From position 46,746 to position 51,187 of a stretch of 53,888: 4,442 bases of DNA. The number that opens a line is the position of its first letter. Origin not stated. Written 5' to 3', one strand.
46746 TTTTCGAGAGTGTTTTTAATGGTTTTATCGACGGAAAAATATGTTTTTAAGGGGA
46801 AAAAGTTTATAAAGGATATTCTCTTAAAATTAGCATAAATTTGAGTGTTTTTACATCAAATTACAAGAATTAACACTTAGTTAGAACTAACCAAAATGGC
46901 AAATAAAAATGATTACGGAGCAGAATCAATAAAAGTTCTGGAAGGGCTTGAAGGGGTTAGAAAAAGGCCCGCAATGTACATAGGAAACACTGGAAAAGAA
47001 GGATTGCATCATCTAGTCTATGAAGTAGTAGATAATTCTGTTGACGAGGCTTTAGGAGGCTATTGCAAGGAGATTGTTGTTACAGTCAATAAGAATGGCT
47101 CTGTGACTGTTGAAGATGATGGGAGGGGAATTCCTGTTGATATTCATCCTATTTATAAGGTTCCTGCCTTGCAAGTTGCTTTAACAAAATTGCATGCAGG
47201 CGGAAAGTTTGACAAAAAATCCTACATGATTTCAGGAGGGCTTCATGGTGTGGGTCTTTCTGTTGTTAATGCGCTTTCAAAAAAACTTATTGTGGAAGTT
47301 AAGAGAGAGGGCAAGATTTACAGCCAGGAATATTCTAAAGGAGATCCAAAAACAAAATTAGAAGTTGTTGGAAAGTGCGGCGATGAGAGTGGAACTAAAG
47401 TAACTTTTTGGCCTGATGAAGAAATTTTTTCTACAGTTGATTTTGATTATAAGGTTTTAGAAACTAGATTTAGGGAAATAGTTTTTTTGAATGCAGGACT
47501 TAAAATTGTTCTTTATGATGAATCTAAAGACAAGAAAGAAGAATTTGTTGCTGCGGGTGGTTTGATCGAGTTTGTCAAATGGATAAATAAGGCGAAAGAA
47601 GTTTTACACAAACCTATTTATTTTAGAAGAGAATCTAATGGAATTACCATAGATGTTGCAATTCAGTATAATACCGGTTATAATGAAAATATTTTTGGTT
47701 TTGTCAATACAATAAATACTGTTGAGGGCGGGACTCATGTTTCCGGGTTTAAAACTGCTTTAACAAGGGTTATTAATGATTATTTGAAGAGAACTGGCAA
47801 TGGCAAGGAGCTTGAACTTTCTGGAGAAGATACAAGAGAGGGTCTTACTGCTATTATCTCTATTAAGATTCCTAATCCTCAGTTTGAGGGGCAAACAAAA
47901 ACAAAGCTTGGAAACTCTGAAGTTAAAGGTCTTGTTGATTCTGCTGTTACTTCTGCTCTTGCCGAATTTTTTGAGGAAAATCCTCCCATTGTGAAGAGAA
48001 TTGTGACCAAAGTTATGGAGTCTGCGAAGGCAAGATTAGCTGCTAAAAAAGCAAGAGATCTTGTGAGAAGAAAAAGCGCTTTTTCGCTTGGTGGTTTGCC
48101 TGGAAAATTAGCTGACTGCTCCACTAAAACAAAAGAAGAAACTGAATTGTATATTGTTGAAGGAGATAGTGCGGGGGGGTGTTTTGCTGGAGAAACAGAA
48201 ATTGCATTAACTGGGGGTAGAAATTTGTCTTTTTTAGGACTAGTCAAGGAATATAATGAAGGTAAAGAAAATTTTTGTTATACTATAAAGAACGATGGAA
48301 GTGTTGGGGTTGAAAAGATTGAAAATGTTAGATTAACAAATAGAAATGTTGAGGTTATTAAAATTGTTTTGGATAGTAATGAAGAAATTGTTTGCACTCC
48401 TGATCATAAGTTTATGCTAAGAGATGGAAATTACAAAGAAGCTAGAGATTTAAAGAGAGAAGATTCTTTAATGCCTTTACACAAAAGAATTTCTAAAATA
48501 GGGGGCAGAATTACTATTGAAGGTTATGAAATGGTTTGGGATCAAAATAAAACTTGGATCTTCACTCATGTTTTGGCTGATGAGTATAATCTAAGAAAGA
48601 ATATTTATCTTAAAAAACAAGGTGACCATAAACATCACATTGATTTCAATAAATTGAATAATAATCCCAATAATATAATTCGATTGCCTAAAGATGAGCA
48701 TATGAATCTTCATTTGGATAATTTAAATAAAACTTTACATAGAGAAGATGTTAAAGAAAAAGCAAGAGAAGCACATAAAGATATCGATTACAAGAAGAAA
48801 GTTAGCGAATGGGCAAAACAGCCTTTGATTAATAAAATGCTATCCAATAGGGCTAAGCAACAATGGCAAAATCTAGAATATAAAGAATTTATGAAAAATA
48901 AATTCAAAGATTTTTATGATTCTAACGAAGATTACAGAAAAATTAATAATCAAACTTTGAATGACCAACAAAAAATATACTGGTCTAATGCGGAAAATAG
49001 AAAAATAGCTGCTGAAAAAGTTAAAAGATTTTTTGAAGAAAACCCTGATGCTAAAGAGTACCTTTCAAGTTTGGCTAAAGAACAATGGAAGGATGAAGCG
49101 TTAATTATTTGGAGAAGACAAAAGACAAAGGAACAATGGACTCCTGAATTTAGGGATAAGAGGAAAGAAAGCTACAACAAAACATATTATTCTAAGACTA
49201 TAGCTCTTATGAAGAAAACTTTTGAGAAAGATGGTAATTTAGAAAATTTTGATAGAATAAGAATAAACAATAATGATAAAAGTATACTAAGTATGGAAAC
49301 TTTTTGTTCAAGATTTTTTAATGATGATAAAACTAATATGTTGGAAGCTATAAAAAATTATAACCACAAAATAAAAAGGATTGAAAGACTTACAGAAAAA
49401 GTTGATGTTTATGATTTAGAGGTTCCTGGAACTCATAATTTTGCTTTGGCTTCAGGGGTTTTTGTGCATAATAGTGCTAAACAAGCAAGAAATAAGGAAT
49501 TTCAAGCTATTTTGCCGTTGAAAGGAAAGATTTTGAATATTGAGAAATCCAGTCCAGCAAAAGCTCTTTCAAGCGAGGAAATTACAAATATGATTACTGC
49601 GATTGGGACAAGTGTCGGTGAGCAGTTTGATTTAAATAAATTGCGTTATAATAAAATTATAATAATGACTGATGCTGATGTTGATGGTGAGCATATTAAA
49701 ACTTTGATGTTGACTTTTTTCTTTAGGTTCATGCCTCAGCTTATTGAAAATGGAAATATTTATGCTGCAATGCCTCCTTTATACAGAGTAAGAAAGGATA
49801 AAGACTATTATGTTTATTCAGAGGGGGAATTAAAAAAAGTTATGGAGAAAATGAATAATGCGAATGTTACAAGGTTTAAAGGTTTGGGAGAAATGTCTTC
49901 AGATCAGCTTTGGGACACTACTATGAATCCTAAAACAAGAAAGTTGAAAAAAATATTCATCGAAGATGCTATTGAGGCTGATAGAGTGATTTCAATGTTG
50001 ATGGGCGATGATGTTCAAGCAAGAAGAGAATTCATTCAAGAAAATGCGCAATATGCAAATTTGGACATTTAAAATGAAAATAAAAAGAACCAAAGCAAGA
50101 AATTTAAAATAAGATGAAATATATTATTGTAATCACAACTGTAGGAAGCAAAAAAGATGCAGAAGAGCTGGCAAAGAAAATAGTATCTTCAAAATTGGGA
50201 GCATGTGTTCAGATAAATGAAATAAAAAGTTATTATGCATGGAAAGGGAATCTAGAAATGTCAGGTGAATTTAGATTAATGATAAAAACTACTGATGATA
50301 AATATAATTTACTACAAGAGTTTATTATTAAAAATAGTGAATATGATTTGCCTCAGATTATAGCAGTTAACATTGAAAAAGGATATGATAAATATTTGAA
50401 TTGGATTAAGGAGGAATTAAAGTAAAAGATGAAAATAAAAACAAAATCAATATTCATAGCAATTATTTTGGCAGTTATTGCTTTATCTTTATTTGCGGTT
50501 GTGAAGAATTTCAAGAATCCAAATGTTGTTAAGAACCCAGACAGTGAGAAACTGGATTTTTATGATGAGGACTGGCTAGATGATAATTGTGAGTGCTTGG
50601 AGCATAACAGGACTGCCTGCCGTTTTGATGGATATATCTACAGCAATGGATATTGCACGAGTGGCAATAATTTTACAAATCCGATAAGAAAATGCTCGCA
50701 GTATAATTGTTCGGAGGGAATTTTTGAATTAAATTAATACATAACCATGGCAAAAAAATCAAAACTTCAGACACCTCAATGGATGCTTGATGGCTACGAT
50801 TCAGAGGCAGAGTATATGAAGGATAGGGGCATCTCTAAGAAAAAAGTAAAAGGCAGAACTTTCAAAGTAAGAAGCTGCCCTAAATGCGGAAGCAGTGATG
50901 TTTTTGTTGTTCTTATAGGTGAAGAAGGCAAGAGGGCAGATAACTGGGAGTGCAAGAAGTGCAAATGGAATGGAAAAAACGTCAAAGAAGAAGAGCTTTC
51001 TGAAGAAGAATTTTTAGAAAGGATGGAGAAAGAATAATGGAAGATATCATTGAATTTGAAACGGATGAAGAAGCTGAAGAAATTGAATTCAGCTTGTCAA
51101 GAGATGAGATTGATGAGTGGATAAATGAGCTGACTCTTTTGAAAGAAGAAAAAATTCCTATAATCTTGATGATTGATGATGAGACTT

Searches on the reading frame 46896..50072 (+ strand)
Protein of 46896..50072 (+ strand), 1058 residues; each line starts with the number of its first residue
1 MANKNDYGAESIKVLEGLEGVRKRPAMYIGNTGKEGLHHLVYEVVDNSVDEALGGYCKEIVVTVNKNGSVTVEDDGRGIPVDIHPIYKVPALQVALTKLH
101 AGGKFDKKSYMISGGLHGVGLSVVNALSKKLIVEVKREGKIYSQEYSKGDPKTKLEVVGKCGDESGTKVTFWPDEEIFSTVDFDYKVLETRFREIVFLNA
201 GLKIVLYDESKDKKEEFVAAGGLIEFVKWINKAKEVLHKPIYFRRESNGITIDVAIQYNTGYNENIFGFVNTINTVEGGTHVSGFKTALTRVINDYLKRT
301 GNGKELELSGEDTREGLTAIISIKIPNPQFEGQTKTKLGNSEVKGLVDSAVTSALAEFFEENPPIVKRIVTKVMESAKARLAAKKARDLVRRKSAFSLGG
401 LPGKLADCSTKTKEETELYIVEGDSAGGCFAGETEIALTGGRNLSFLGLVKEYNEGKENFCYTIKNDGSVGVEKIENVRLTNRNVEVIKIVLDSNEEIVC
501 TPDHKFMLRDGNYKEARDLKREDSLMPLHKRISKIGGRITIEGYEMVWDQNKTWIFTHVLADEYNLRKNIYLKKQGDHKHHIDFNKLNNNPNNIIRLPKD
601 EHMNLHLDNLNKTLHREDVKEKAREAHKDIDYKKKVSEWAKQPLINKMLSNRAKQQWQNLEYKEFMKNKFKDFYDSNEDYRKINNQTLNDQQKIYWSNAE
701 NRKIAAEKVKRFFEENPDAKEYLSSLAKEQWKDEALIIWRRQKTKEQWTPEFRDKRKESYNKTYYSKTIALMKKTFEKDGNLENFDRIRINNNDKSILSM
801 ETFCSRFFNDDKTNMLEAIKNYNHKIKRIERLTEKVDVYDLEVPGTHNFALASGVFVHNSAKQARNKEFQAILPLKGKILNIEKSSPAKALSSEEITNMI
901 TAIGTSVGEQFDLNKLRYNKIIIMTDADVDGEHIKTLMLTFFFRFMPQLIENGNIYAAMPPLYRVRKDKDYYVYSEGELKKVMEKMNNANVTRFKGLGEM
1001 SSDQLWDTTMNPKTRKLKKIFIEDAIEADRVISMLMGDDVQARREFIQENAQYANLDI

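Call 8: search_protein_families(library=pfam, proteins=[window:46896-50072:+], max_evalue=1)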
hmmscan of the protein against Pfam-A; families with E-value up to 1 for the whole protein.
window:46896-50072:+ (1058 aa): 8 families
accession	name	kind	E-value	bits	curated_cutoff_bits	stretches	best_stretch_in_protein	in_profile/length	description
PF00204.31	DNA_gyraseB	-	6.7e-60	201.9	27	1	222-388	1-172/173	DNA gyrase B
PF00986.26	DNA_gyraseB_C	-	1.5e-27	96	29.8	1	988-1048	3-63/63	DNA gyrase B subunit, carboxyl terminus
PF14890.11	Intein_splicing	-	4.3e-23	82.3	35.8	1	455-859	19-155/155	Intein splicing domain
PF02518.31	HATPase_c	-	4.8e-18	66.1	26.4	1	35-176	4-110/111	Histidine kinase-, DNA gyrase B-, and HSP90-like ATPase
PF01751.28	Toprim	-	1.2e-15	57.8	23.1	1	860-957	13-93/96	Toprim domain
PF13589.12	HATPase_c_3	-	0.0025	18.3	25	1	40-141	6-98/137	Histidine kinase-, DNA gyrase B-, and HSP90-like ATPase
PF13155.12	Toprim_2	-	0.13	13.1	22.1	1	895-933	16-57/88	Toprim-like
PF13392.12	HNH_3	-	0.56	10.3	24.8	0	580-603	22-45/46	HNH endonuclease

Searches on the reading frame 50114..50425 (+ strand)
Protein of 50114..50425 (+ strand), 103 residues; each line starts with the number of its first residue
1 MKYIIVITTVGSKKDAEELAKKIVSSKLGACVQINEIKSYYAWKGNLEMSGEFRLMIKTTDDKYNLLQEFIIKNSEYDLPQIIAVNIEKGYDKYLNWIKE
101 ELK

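Call 13: search_protein_families(library=pfam, proteins=[window:50114-50425:+], max_evalue=0.001)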
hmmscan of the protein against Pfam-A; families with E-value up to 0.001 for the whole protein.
window:50114-50425:+ (103 aa): 1 family
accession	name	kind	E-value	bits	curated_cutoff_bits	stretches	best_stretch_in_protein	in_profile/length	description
PF03091.20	CutA1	-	1.2e-31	108.9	22.4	1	4-101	1-99/99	CutA1 divalent ion tolerance protein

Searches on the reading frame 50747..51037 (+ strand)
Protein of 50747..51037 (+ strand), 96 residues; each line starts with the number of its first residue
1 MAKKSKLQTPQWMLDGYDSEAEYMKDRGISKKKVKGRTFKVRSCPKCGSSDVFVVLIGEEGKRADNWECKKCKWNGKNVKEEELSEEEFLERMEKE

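Call 13: search_protein_families(library=pfam, proteins=[window:50747-51037:+], max_evalue=0.001)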
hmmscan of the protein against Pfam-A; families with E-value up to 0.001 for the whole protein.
window:50747-51037:+ (96 aa): 2 families
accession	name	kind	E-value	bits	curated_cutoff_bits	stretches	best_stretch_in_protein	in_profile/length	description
PF03811.18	Zn_ribbon_InsA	-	0.00067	19.8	26.1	0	43-73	7-35/35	InsA N-terminal domain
PF12760.12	Zn_ribbon_IS1595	-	0.00085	19.7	25.4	0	42-73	19-44/46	Transposase zinc-ribbon domain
